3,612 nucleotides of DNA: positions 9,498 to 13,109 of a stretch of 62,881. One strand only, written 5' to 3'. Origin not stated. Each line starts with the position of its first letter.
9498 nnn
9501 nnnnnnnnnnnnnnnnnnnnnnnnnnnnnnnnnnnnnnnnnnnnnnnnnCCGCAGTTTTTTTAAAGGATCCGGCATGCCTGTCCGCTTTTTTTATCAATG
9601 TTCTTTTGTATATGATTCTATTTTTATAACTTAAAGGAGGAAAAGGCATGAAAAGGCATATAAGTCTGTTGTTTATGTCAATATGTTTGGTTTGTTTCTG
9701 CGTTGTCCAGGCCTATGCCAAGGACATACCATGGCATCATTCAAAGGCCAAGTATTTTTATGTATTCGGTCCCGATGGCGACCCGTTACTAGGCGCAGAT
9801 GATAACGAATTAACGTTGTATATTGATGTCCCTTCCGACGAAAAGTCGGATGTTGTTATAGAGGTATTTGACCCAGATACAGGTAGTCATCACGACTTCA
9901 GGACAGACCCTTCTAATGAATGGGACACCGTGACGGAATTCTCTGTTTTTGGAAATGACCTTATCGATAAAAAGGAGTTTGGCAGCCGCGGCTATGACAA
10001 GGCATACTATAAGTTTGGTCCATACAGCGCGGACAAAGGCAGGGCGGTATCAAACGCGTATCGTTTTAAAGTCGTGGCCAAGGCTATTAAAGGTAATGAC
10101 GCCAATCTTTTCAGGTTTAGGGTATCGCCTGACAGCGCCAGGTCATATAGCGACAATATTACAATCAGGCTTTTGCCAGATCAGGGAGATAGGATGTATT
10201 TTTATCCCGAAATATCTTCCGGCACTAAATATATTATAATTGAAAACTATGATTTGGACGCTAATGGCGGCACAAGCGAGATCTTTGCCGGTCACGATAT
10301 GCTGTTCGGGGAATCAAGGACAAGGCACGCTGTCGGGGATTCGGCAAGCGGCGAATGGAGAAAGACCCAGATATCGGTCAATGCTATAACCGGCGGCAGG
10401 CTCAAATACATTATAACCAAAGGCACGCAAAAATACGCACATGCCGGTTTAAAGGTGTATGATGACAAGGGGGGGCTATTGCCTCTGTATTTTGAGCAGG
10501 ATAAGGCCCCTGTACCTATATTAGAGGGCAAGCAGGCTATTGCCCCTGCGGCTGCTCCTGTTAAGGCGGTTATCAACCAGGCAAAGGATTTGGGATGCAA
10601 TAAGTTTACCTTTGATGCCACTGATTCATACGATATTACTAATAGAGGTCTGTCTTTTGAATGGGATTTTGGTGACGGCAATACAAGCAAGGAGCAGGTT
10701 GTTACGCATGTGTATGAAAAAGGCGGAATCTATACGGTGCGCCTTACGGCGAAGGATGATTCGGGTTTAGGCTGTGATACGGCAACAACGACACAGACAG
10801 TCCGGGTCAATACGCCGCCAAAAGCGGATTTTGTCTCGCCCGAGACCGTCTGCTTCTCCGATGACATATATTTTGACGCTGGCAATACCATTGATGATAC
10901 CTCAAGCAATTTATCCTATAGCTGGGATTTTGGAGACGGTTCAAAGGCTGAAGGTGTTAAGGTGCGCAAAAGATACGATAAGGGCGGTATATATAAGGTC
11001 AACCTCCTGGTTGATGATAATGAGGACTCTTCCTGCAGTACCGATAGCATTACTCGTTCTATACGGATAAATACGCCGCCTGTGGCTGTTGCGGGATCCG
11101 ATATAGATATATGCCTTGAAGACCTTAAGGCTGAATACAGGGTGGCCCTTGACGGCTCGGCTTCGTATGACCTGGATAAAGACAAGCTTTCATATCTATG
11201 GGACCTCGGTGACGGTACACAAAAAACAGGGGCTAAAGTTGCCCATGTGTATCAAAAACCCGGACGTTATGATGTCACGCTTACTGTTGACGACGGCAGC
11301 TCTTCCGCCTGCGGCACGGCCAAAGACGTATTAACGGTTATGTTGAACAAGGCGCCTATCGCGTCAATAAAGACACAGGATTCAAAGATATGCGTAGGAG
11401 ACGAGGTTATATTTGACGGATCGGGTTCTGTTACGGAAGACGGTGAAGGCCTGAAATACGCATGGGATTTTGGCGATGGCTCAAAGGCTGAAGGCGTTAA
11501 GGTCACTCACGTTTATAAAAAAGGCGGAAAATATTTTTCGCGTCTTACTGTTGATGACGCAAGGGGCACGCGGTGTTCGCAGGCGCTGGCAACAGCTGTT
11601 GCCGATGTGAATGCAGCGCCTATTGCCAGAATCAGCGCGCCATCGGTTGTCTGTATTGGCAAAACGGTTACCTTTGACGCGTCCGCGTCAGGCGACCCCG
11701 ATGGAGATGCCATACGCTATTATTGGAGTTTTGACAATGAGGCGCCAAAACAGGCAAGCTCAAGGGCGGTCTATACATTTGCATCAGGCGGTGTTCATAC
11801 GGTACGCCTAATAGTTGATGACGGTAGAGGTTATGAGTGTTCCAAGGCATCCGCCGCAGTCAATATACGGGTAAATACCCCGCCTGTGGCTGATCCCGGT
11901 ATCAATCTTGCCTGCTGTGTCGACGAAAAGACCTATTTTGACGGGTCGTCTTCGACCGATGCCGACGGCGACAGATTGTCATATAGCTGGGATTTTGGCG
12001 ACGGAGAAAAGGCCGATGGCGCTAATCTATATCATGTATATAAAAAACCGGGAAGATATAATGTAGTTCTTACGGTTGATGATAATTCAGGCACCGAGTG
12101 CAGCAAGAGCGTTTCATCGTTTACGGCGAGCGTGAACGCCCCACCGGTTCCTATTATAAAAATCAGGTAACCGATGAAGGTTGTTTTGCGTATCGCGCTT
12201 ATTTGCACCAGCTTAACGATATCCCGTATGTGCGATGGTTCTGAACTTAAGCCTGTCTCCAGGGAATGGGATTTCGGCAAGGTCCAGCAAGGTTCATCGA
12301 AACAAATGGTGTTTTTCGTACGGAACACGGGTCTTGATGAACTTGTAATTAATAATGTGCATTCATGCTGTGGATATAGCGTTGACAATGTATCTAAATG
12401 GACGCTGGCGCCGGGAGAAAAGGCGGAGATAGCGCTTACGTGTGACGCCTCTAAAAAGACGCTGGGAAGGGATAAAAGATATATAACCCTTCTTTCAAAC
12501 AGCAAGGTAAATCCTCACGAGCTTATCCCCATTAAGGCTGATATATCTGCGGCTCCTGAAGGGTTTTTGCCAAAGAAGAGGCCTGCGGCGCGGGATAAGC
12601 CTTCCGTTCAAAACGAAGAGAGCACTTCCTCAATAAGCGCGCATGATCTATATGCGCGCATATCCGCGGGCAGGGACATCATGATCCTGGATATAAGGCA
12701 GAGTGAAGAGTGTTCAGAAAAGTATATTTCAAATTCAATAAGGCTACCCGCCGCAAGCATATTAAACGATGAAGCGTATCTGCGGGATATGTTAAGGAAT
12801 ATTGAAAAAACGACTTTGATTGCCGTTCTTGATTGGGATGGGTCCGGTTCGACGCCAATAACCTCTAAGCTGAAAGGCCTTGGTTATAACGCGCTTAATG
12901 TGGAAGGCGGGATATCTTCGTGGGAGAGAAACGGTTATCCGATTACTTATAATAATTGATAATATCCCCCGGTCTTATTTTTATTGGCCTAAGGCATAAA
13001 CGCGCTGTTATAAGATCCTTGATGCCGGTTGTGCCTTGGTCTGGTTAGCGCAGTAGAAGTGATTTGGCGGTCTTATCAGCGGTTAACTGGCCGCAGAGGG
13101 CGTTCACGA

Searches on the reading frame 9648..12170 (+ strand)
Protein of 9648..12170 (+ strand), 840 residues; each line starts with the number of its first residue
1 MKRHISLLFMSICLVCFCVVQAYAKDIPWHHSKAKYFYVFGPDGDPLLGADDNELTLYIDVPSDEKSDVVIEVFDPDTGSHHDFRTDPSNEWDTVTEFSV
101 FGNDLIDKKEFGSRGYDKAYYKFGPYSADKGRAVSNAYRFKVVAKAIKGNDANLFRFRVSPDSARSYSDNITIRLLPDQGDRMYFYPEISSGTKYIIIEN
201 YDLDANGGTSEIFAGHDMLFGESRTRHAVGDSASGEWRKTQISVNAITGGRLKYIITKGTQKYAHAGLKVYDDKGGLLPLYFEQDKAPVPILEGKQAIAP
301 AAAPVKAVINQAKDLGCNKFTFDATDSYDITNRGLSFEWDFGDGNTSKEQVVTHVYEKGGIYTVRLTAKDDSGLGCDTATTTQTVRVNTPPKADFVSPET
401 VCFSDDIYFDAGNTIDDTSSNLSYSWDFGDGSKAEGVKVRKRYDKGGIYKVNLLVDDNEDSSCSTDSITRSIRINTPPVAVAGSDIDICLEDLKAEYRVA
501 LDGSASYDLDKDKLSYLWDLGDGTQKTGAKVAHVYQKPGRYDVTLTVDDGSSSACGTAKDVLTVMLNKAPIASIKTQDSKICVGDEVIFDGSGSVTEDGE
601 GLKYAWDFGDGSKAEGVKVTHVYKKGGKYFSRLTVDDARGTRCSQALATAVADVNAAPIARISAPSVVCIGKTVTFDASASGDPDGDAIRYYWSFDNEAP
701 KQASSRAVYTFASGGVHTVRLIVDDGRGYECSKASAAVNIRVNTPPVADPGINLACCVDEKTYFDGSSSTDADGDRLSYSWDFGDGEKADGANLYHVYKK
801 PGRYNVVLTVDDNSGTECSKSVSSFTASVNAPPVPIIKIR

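Call 7: search_protein_families(library=pfam, proteins=[window:9648-12170:+], max_evalue=0.01)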
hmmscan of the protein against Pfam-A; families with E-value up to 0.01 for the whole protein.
window:9648-12170:+ (840 aa): 9 families
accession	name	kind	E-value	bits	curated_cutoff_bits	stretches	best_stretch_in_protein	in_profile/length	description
PF18911.6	PKD_4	-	9.9e-133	433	27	6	743-823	1-81/85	PKD domain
PF00801.26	PKD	-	1.3e-70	233.8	23.5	6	498-554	16-72/80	PKD domain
PF22352.2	K319L-like_PKD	-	9.4e-18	64.5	27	1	496-552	11-73/84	K319L-like, PKD domain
PF21027.3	Sde0182_C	-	6e-17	62.4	27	1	673-707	1-35/83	Cellulose-binding protein Sde0182, C-terminal domain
PF08329.16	ChitinaseA_N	-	3.9e-06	27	21.2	0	616-657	72-113/133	Chitinase A, N-terminal domain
PF02010.21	REJ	-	0.00052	19.2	25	0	447-524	53-132/452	REJ domain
PF14347.11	DUF4399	-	0.0011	19.8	28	0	349-388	50-89/91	Domain of unknown function (DUF4399)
PF18981.6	InlK_D3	-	0.005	17.3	25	0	357-380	47-70/75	Internalin K domain (D3/D4)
PF00047.31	ig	-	0.0066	17.2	21.8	0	667-731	4-68/81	Immunoglobulin domain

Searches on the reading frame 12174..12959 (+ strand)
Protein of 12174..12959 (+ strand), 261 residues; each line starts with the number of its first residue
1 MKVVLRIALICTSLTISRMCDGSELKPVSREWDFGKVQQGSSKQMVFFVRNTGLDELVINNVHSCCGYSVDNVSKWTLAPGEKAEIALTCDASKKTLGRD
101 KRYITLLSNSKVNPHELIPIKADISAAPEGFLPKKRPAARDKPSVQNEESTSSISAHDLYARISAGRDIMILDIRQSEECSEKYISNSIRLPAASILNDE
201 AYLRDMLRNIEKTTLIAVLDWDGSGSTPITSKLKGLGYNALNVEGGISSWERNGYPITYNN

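Call 40: search_protein_families(library=ncbifam, proteins=[window:12174-12959:+], max_evalue=0.01)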
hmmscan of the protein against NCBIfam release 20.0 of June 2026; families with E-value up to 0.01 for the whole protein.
window:12174-12959:+ (261 aa): 7 families
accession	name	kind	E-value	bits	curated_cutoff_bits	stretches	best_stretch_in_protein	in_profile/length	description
NF041425.1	OS_HP2_seleno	subfamily_domain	3.6e-10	40.1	100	1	30-124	4-97/98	OS_HP2 family (seleno)protein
NF006444.0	PRK08762.1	equivalog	7e-08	31.5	449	1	145-259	8-116/387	molybdopterin-synthase adenylyltransferase MoeB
NF005646.0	PRK07411.1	equivalog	6e-06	25.6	633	1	146-253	276-382/390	molybdopterin-synthase adenylyltransferase MoeB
NF045521.1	rhoda_near_glyco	subfamily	8e-05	22.5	145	1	147-258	13-116/144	rhodanese homology domain-containing protein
NF005902.0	PRK07878.1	equivalog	0.0002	20.4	647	1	148-252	283-383/392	adenylyltransferase/sulfurtransferase MoeZ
NF041203.1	rhodanese_LYCAU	equivalog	0.00035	20.2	115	1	147-258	16-124/126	rhodanese-related (seleno)protein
NF012200.0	choice_anch_D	domain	0.00079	19.9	45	1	27-94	19-91/108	choice-of-anchor D domain-containing protein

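Call 54: search_protein_families(library=pfam, proteins=[window:12174-12959:+], max_evalue=0.00001)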
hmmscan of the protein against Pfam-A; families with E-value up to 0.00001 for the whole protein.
window:12174-12959:+ (261 aa): 3 families
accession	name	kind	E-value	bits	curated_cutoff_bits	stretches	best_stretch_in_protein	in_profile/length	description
PF07610.17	DUF1573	-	1.6e-15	57.4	26.1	1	29-117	5-92/98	Protein of unknown function (DUF1573)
PF22544.2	HYDIN_VesB_CFA65-like_Ig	-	2.2e-11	44.3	25.5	1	31-121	9-98/100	HYDIN/CFA65/VesB-like, Ig-like domain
PF00581.25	Rhodanese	-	4.6e-09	37.1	22.2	1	155-252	1-101/102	Rhodanese-like domain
